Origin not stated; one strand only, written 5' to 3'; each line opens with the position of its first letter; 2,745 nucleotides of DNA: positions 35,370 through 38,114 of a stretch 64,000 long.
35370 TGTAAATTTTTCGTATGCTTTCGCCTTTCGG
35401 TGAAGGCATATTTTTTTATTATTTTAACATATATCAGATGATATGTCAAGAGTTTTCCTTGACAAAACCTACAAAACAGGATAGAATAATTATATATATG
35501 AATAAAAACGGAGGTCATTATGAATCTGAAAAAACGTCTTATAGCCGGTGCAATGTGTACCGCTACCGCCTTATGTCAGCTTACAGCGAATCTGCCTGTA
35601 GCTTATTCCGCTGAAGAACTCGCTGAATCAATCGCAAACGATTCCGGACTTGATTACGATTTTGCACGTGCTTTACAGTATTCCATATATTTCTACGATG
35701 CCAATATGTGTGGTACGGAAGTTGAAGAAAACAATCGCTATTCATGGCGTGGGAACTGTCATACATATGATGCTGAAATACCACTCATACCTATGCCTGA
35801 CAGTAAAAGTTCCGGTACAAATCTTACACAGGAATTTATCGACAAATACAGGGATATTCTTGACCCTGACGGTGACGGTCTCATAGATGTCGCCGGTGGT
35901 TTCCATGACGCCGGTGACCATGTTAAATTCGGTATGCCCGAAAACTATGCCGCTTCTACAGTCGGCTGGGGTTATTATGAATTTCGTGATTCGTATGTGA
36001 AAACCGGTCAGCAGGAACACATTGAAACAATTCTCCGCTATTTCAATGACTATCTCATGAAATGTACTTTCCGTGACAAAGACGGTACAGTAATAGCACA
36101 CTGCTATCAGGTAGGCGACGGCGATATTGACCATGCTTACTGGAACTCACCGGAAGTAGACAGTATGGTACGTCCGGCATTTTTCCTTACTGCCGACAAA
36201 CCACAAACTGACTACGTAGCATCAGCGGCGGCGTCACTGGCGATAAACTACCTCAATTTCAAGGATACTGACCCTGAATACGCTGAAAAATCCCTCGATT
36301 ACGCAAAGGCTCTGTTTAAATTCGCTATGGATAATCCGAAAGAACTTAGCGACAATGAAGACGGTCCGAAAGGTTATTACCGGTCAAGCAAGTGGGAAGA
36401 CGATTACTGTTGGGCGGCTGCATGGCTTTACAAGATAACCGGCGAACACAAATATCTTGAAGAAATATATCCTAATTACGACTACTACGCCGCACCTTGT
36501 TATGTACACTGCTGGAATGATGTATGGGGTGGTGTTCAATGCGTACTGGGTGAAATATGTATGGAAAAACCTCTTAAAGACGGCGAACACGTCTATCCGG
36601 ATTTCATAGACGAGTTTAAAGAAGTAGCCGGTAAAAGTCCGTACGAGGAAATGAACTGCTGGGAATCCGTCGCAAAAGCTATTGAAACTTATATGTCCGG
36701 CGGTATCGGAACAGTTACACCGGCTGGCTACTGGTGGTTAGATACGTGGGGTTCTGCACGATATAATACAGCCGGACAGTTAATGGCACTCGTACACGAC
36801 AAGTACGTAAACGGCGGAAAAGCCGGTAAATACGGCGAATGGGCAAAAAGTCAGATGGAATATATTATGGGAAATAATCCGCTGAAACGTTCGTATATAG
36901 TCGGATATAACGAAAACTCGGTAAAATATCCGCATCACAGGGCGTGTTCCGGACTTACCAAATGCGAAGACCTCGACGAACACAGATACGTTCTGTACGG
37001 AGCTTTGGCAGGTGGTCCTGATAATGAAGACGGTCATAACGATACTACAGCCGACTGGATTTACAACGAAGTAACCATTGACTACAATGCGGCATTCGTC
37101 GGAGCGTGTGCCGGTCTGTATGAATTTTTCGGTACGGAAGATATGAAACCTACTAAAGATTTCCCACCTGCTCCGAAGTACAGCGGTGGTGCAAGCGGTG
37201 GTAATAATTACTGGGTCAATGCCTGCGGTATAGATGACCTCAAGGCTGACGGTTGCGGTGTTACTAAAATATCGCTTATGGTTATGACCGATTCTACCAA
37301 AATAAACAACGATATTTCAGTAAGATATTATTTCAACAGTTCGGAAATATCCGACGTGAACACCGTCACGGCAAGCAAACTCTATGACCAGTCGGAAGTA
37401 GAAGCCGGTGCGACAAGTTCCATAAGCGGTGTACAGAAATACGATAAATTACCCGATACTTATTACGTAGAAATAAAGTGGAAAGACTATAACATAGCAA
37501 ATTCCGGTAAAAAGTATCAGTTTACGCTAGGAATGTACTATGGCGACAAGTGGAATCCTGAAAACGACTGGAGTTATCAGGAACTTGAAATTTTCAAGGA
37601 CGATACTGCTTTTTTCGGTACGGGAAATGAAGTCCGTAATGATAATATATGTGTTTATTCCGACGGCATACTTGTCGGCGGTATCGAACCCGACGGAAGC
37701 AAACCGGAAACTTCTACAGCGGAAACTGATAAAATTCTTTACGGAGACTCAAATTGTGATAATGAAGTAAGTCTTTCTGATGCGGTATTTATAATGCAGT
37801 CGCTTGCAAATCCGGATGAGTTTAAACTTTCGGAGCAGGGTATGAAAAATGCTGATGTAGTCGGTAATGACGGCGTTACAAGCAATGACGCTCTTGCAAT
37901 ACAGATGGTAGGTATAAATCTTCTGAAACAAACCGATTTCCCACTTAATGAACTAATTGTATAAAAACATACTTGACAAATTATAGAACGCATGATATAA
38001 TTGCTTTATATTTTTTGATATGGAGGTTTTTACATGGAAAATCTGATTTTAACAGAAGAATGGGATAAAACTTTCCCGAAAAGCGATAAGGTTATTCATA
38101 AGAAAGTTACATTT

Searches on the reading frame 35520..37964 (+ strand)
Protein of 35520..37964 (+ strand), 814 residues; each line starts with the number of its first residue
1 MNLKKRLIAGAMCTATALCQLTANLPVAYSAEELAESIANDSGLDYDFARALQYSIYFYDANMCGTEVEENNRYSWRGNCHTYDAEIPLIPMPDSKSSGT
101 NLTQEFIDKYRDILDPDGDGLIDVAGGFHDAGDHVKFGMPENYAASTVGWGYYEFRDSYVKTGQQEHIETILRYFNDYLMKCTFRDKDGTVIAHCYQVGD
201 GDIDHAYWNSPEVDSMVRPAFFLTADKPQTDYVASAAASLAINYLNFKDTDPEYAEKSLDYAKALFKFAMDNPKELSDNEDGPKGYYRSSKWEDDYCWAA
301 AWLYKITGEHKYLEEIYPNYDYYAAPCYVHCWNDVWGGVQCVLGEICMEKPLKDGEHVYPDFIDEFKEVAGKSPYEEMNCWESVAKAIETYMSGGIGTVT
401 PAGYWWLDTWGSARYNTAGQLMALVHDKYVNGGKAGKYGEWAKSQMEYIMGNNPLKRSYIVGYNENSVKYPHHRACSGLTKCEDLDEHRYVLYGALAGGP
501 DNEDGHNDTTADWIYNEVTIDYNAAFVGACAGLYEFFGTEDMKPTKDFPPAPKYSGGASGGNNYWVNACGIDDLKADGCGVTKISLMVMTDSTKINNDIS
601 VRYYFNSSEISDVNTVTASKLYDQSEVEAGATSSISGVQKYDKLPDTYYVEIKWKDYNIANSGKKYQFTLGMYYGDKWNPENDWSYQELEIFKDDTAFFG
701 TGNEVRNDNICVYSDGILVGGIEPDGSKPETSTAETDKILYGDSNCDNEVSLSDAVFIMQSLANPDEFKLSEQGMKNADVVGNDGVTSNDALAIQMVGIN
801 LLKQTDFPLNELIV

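Call 67: search_protein_families(library=pfam, proteins=[window:35520-37964:+], max_evalue=0.00001)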
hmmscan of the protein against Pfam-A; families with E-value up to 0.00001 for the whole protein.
window:35520-37964:+ (814 aa): 1 family
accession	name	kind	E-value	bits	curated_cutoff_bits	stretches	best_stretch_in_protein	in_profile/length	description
PF00759.25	Glyco_hydro_9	-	4.6e-125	418.8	27.7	1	48-530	1-444/444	Glycosyl hydrolase family 9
